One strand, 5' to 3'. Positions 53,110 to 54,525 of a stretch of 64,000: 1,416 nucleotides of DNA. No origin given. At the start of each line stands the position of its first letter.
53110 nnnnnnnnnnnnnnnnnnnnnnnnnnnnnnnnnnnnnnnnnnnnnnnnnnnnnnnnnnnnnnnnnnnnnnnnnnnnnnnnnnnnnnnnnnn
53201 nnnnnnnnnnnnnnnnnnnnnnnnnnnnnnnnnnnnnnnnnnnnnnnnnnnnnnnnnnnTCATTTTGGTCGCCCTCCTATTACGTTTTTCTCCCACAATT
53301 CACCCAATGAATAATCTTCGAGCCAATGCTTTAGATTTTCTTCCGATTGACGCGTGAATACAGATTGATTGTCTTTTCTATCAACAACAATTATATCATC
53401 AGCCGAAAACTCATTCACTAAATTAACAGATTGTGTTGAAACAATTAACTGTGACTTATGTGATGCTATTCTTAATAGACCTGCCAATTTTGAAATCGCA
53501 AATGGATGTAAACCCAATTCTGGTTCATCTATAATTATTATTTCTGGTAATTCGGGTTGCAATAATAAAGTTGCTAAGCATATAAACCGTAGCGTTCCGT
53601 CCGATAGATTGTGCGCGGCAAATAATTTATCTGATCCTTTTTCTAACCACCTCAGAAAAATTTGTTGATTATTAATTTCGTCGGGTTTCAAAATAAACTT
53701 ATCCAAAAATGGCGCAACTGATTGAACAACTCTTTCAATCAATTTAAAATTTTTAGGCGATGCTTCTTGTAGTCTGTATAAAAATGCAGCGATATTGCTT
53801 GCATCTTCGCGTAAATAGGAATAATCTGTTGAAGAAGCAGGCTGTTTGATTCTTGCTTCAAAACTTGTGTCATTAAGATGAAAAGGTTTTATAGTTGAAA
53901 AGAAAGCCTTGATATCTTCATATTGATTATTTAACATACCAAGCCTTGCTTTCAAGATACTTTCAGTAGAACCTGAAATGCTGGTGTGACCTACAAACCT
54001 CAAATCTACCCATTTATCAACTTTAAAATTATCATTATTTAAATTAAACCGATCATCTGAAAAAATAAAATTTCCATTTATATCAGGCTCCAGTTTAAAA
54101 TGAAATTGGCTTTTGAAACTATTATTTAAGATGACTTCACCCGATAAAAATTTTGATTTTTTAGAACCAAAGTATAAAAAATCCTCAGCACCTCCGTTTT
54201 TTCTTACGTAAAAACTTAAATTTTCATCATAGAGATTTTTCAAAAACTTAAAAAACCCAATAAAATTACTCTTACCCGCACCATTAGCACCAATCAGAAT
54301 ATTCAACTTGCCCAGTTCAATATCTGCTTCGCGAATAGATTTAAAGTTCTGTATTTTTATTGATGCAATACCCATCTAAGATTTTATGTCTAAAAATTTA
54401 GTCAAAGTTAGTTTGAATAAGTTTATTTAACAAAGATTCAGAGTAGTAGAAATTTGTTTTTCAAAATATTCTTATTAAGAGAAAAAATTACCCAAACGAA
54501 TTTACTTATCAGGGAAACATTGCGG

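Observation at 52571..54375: Second, diverged paralogous ATPase + DUF4276 module about 20 kb from the first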

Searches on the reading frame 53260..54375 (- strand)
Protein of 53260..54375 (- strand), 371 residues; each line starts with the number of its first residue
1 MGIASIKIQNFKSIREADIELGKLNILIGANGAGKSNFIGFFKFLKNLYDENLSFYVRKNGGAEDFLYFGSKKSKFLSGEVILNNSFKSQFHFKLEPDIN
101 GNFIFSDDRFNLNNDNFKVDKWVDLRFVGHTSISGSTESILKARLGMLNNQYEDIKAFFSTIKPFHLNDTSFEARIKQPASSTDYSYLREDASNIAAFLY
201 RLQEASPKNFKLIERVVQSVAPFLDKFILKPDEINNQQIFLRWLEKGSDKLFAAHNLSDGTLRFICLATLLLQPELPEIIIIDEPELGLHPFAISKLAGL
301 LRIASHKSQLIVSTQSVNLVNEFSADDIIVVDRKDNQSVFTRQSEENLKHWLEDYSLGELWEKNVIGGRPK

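Call 7: search_protein_families(library=pfam, proteins=[window:53260-54375:-], max_evalue=0.01)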
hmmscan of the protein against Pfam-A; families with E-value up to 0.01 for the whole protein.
window:53260-54375:- (371 aa): 6 families
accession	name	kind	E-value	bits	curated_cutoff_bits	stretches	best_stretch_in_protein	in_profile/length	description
PF13304.12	AAA_21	-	1.1e-33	118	27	1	24-321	1-304/304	AAA domain, putative AbiEii toxin, Type IV TA system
PF13175.12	AAA_15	-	1.5e-14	54.8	32.1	1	1-318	1-372/374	AAA ATPase domain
PF02463.25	SMC_N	-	4.9e-11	42.9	40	1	3-333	2-213/220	RecF/RecN/SMC N terminal domain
PF11398.14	DUF2813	-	6.7e-06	26.1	21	0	278-338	285-343/372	Protein of unknown function (DUF2813)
PF13476.12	AAA_23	-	1.1e-05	26.6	27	1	5-190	1-164/201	AAA domain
PF00005.33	ABC_tran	-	1.3e-05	26.3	25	0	18-39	7-28/137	ABC transporter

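Call 8: search_protein_families(library=padloc, proteins=[window:53260-54375:-], max_evalue=0.01)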
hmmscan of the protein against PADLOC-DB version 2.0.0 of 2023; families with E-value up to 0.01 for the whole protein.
window:53260-54375:- (371 aa): 128 families (the best 25 are shown)
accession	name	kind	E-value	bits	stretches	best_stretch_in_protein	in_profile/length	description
PDLC04175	HEC-01A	-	1.8e-138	459.6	1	3-370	6-362/363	-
PDLC04174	HEC-01A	-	7.5e-83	275.8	1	134-370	27-262/264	-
PDLC04177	HEC-01A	-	3.4e-67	225.2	2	146-369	177-391/393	-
PDLC04178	HEC-01A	-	3.3e-51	172.6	1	3-364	9-378/399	-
PDLC04183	HEC-01A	-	3.8e-48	162.5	2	149-368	177-400/402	-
PDLC04176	HEC-01A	-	1.5e-45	154.1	1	1-368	1-367/371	-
PDLC04182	HEC-01A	-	1.5e-41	140.8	2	144-366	177-400/406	-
PDLC02980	AriA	-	1.2e-31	108.8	1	24-321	1-304/304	-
PDLC04144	HEC-01B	-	3.9e-31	106.5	2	150-368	172-391/395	-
PDLC04135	mad3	-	1.2e-30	105.3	1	5-365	4-373/374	mads_3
PDLC04179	HEC-01A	-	1.2e-30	105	2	174-371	259-456/459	-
PDLC04180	HEC-01A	-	2.6e-30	103.9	1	1-347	1-351/382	-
PDLC04391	PDC-M07A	-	8.4e-30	102.1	2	184-366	208-401/412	-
PDLC04184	HEC-01A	-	1.6e-27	94.6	2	174-309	229-368/464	-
PDLC04389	PDC-M07A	-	2.2e-26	90.9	2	186-345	220-401/443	-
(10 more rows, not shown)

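Call 9: search_protein_families(library=ncbifam, proteins=[window:53260-54375:-], max_evalue=0.01)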
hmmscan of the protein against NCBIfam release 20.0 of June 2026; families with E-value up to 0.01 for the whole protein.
window:53260-54375:- (371 aa): 48 families (the best 25 are shown)
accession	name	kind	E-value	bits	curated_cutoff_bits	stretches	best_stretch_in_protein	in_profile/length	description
NF047739.1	antiphage_MADS3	equivalog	8.9e-31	107.5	420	2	175-361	237-422/427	methylation-associated defense system AAA family ATPase MAD3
NF038234.1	retron_eff_Eco8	equivalog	3.1e-15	55.8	250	2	1-52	1-54/679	retron Eco8 family effector endonuclease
TIGR03411.1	urea_trans_UrtD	equivalog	2.8e-08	33.7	304.1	1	246-325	133-210/242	urea ABC transporter ATP-binding protein UrtD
TIGR04521.1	ECF_ATPase_2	equivalog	3.5e-08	32.9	330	1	254-349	142-234/279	energy-coupling factor transporter ATPase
NF041760.1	PtuA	equivalog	1.1e-07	31.2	500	2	3-37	52-87/524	retron Ec78 anti-phage system effector ATPase PtuA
TIGR00611.2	recf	equivalog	1.4e-07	31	172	1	3-39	1-38/339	DNA replication/repair protein RecF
TIGR03864.1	PQQ_ABC_ATP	hypoth_equivalog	1.6e-07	31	302.25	1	254-332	130-205/236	ABC transporter, ATP-binding subunit, PQQ-dependent alcohol dehydrogenase system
TIGR00972.1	3a0107s01c2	equivalog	8.7e-07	28.5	343.2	1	253-345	141-236/248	phosphate ABC transporter ATP-binding protein PstB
NF010171.0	PRK13652.1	equivalog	2.3e-06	26.9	476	1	253-334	134-214/277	cobalt transporter ATP-binding subunit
TIGR01166.1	cbiO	subfamily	2.7e-06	27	211.8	1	253-319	124-189/190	cobalt ABC transporter, ATP-binding protein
TIGR02315.1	ABC_phnC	equivalog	4.8e-06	26.2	266.1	1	253-352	142-238/243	phosphonate ABC transporter ATP-binding protein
NF010166.0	PRK13646.1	equivalog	5.3e-06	25.9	458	1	255-334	144-222/286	energy-coupling factor transporter ATPase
NF010157.0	PRK13636.1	equivalog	6.1e-06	25.6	463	1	253-332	138-216/285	cobalt transporter ATP-binding subunit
TIGR01188.1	drrA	subfamily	7.5e-06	25.4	312.45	1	255-354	123-217/302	daunorubicin resistance ABC transporter, ATP-binding protein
TIGR03740.1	galliderm_ABC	subfamily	1.1e-05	25.3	309.75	1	256-332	124-198/223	lantibiotic protection ABC transporter ATP-binding subunit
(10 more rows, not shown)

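Call 21: find_encoding_contigs(protein=window:53260-54375:-, flank=10000, max_places=10)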
Protein window:53260-54375:- (371 aa): 3 contigs read that carry it; 3 places shown.
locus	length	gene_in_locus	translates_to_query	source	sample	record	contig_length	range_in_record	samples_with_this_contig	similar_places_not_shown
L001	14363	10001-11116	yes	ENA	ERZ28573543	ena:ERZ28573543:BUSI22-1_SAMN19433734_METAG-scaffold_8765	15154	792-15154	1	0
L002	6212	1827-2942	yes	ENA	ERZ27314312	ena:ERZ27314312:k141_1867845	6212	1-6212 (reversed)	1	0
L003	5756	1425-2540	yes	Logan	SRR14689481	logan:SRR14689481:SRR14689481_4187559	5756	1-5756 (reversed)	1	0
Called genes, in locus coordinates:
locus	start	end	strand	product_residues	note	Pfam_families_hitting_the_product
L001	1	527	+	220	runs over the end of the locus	PF14512:TM1586_NiRdase (faint), PF00881:Nitroreductase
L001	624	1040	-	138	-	PF02082:Rrf2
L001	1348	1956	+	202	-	PF05685:Uma2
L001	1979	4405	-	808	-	-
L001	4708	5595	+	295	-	PF00800:PDT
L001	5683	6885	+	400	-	PF00155:Aminotran_1_2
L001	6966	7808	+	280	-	PF03807:F420_oxidored (weak), PF02153:PDH_N, PF20463:PDH_C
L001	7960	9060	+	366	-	PF00793:DAHP_synth_1, PF01817:CM_2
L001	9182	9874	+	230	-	-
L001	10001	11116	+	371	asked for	PF02463:SMC_N, PF11398:DUF2813 (faint), PF13175:AAA_15, PF13476:AAA_23 (weak), PF00005:ABC_tran (faint), PF13304:AAA_21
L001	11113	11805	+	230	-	PF14103:DUF4276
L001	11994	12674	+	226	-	-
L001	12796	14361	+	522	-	?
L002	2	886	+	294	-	?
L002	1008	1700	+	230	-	-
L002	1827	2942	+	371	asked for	PF02463:SMC_N, PF11398:DUF2813 (faint), PF13175:AAA_15, PF13476:AAA_23 (weak), PF00005:ABC_tran (faint), PF13304:AAA_21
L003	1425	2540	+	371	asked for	PF02463:SMC_N, PF11398:DUF2813 (faint), PF13175:AAA_15, PF13476:AAA_23 (weak), PF00005:ABC_tran (faint), PF13304:AAA_21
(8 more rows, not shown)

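Call 27: find_homologous_proteins(query=window:53260-54375:-, max_evalue=1e-10)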
Query window:53260-54375:- (371 aa): 8000 proteins with E <= 1e-10 among 8000 candidates; the best 120 are listed.
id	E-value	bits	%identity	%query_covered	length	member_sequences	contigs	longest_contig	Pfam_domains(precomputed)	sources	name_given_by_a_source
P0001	7.7e-242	820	100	100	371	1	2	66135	PF11398.15,PF00005.34,PF13175.13,PF13476.13,PF02463.26,PF13304.13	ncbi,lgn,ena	-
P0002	2.2e-204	696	84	100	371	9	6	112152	PF11398.15,PF00005.34,PF13175.13,PF13476.13,PF02463.26,PF13304.13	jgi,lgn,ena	-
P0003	1.4e-171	588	75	100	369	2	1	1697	PF11398.15,PF00005.34,PF13175.13,PF13476.13,PF02463.26,PF13304.13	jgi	-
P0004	4.8e-168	577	74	100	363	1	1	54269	PF11398.15,PF00005.34,PF13175.13,PF13476.13,PF02463.26,PF13304.13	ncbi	-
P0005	2.2e-158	545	69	100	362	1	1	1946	PF11398.15,PF00005.34,PF13175.13,PF13476.13,PF02463.26,PF13304.13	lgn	-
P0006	4.3e-152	524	67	100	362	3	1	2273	PF11398.15,PF13175.13,PF13476.13,PF02463.26,PF13304.13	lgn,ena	-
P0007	3.4e-148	512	61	100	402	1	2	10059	PF11398.15,PF13175.13,PF13476.13,PF02463.26,PF13304.13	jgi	jgi:predicted ATPase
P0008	2.7e-146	505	64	100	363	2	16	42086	PF13175.13,PF02463.26,PF13304.13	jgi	jgi:predicted ATPase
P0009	2.9e-142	492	61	100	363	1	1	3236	PF13175.13,PF02463.26,PF13304.13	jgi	jgi:predicted ATPase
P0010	3.6e-142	492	61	100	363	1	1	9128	PF00005.34,PF13175.13,PF02463.26,PF13304.13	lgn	-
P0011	6.5e-141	488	60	100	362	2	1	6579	PF11398.15,PF13175.13,PF13476.13,PF02463.26,PF13304.13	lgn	-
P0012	2.5e-139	482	60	100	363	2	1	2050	PF13175.13,PF13476.13,PF02463.26,PF13304.13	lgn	-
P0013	7.1e-139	481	59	100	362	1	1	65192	PF13175.13,PF02463.26,PF13304.13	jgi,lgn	jgi:predicted ATPase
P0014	3.2e-138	479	60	100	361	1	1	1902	PF11398.15,PF13175.13,PF02463.26,PF13304.13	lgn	-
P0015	1.4e-137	477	61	100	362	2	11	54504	PF11398.15,PF13175.13,PF02463.26,PF13304.13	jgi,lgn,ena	jgi:predicted ATPase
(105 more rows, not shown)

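Call 30: find_encoding_contigs(protein=P0002, flank=10000, max_places=4)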
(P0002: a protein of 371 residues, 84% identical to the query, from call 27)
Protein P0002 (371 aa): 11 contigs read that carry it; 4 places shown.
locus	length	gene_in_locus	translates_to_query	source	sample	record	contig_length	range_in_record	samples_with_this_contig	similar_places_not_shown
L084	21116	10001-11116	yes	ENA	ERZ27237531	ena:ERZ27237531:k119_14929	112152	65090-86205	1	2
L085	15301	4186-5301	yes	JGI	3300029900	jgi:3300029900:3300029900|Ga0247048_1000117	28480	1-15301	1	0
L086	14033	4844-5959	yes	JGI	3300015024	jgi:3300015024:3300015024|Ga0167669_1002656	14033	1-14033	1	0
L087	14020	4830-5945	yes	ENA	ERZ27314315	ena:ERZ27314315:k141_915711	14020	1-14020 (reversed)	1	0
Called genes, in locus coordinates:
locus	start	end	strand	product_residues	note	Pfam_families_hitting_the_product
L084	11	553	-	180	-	PF07638:Sigma70_ECF (weak), PF04542:Sigma70_r2, PF08281:Sigma70_r4_2, PF04545:Sigma70_r4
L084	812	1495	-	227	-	PF01564:Spermine_synth (weak)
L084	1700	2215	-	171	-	-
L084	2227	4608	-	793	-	PF00580:UvrD-helicase, PF13245:AAA_19, PF13361:UvrD_C, PF13538:UvrD_C_2 (weak)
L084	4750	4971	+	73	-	-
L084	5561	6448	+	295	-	PF00800:PDT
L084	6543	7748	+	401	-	PF00155:Aminotran_1_2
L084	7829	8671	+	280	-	PF03807:F420_oxidored (faint), PF02153:PDH_N, PF20463:PDH_C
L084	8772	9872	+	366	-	PF00793:DAHP_synth_1, PF01817:CM_2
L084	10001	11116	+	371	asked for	PF02463:SMC_N, PF11398:DUF2813 (faint), PF13175:AAA_15, PF13476:AAA_23 (weak), PF00005:ABC_tran (faint), PF13304:AAA_21, PF13175:AAA_15 (weak)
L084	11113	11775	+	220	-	PF14103:DUF4276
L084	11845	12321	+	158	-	-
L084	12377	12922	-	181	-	PF04972:BON (weak), PF01476:LysM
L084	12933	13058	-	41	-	-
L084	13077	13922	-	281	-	-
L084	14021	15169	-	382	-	PF00266:Aminotran_5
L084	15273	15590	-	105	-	PF11950:DUF3467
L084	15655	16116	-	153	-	PF11680:DUF3276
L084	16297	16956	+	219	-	-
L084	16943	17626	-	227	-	PF00072:Response_reg, PF00486:Trans_reg_C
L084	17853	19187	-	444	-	PF00512:HisKA, PF02518:HATPase_c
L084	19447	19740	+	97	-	-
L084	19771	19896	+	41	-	-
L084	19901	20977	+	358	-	PF19964:EAD11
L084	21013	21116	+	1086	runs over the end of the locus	PF00580:UvrD-helicase, PF13245:AAA_19, PF13361:UvrD_C, PF13538:UvrD_C_2 (faint)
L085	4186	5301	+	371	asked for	PF02463:SMC_N, PF11398:DUF2813 (faint), PF13175:AAA_15, PF13476:AAA_23 (weak), PF00005:ABC_tran (faint), PF13304:AAA_21, PF13175:AAA_15 (weak)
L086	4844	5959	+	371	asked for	PF02463:SMC_N, PF11398:DUF2813 (faint), PF13175:AAA_15, PF13476:AAA_23 (weak), PF00005:ABC_tran (faint), PF13304:AAA_21, PF13175:AAA_15 (weak)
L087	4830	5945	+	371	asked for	PF02463:SMC_N, PF11398:DUF2813 (faint), PF13175:AAA_15, PF13476:AAA_23 (weak), PF00005:ABC_tran (faint), PF13304:AAA_21, PF13175:AAA_15 (weak)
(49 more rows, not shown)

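Call 31: find_encoding_contigs(protein=P0004, flank=10000, max_places=3)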
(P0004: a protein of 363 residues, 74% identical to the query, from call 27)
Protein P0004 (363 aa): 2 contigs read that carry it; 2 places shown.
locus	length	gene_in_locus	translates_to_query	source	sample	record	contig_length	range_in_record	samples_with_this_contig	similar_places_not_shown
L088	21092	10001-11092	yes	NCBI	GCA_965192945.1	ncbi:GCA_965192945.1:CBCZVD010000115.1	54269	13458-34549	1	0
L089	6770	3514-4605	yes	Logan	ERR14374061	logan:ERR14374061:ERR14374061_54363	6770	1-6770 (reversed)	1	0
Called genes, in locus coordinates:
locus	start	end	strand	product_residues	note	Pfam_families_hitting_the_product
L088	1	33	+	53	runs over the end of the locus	-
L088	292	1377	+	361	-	PF00180:Iso_dh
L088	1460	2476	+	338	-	PF17773:UPF0176_N, PF00581:Rhodanese, PF12368:Rhodanese_C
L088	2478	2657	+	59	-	-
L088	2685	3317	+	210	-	-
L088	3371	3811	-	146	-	-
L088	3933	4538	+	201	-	PF05685:Uma2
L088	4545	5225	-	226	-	-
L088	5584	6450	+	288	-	PF00800:PDT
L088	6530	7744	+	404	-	PF00155:Aminotran_1_2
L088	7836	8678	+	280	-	PF02826:2-Hacid_dh_C (weak), PF03446:NAD_binding_2 (weak), PF03807:F420_oxidored, PF02153:PDH_N, PF20463:PDH_C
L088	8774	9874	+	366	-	PF00793:DAHP_synth_1, PF01817:CM_2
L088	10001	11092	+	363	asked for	PF02463:SMC_N, PF11398:DUF2813 (faint), PF13175:AAA_15, PF13476:AAA_23 (weak), PF00005:ABC_tran (faint), PF13304:AAA_21, PF13175:AAA_15 (weak)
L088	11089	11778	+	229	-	PF14103:DUF4276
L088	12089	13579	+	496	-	PF08240:ADH_N, PF00107:ADH_zinc_N, PF13602:ADH_zinc_N_2, PF01575:MaoC_dehydratas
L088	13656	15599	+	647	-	PF02463:SMC_N, PF13175:AAA_15, PF13476:AAA_23 (weak), PF13514:AAA_27 (faint), PF13304:AAA_21, PF13175:AAA_15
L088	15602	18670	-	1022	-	PF00801:PKD, PF18911:PKD_4, PF00801:PKD, PF18911:PKD_4, PF00801:PKD, PF18911:PKD_4, PF18911:PKD_4, PF18962:Por_Secre_tail, +1 more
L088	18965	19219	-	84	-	PF01197:Ribosomal_L31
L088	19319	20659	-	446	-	PF04966:OprB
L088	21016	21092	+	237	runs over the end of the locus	PF00814:TsaD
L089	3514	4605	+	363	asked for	PF02463:SMC_N, PF11398:DUF2813 (faint), PF13175:AAA_15, PF13476:AAA_23 (weak), PF00005:ABC_tran (faint), PF13304:AAA_21, PF13175:AAA_15 (weak)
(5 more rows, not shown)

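Call 57: search_protein_families(library=padloc, proteins=[L088:13656-15599:+, L084:19901-20977:+, L084:11845-12321:+], max_evalue=0.001)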
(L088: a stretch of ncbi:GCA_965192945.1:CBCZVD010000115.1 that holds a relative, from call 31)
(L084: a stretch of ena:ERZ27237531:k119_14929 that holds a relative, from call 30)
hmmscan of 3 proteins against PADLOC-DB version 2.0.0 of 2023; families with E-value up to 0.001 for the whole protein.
L088:13656-15599:+ (647 aa): 105 families (the best 25 are shown)
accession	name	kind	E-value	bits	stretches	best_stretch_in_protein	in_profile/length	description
PDLC04135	mad3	-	8.1e-21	73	2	2-105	1-99/374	mads_3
PDLC00278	PtuA1|PtuA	-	8.6e-21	72.7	2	1-78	1-77/436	AAA ATPase domain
PDLC02981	AriAB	-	1.6e-20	71.4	2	244-466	295-500/694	-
PDLC00271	PtuA1|PtuA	-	5.5e-20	70.3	2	1-102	1-99/421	AAA ATPase domain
PDLC03878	NsnB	-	1.7e-19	68.8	1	3-335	2-289/345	-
PDLC04164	AriA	-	2.4e-19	67.9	2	243-326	155-235/253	-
PDLC00102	GajA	-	2.5e-19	67.1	2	1-48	1-48/532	AAA ATPase domain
PDLC00091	GajA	-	1.9e-18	64.6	2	1-134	1-130/627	AAA ATPase domain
PDLC02979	AriA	-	3.4e-18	64.6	1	1-327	1-373/373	-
PDLC00298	PtuA1|PtuA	-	4.2e-18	63.6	2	1-105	1-110/423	AAA ATPase domain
PDLC00096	GajA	-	6.1e-18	62.9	2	1-43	1-44/630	AAA ATPase domain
PDLC00290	PtuA1|PtuA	-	8.8e-18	62.8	1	1-357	1-343/414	AAA ATPase domain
PDLC00098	GajA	-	1.9e-17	61.2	2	1-47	1-47/534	AAA ATPase domain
PDLC00305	PtuA1|PtuA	-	9.2e-17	59.4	2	1-93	1-89/392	AAA ATPase domain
PDLC00083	GajA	-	1.1e-16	58.4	2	1-47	1-47/639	AAA ATPase domain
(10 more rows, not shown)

L084:19901-20977:+ (358 aa): 0 families

L084:11845-12321:+ (158 aa): 0 families

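Call 66: predict_structure(alignment_id=A3)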
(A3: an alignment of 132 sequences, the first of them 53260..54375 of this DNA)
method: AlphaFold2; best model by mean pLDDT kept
length: 371 residues; sequences in the alignment: 132
mean_pLDDT: 92.9   pTM: 0.91
mean pLDDT of the five models: 92.9, 92.5, 92.3, 89.5, 88.7
residues with pLDDT >= 90: 310; 70-90: 42; 50-70: 10; < 50: 9
segments of 3 or more residues with pLDDT < 50: 118-126
pLDDT, mean of each block of 10 residues (from residue 1): 96 98 98 96 95 96 97 97 91 96 94 62 51 83 82 84 91 95 95 98 98 98 98 97 97 97 98 96 97 98 98 97 98 96 97 96 91 71
secondary structure, 60 per line:
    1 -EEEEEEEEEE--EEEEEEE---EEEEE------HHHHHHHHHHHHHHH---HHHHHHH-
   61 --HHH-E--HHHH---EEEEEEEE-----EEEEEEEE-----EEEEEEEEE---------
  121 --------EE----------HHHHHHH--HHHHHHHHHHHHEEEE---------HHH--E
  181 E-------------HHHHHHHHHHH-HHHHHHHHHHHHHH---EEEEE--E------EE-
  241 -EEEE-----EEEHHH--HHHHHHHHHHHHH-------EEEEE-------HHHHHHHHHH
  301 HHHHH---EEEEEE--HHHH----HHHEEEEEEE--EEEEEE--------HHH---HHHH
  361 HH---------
elements in order: E2-11 E14-20 E24-28 H35-49 H53-59 H70-73 E77-84 E90-97 E103-111 H141-147 H150-161 E162-165 H195-205 H207-220 E224-228 E242-245 E251-253 H259-271 E279-283 H291-305 E309-314 H317-320 E328-334 E337-342 H357-362
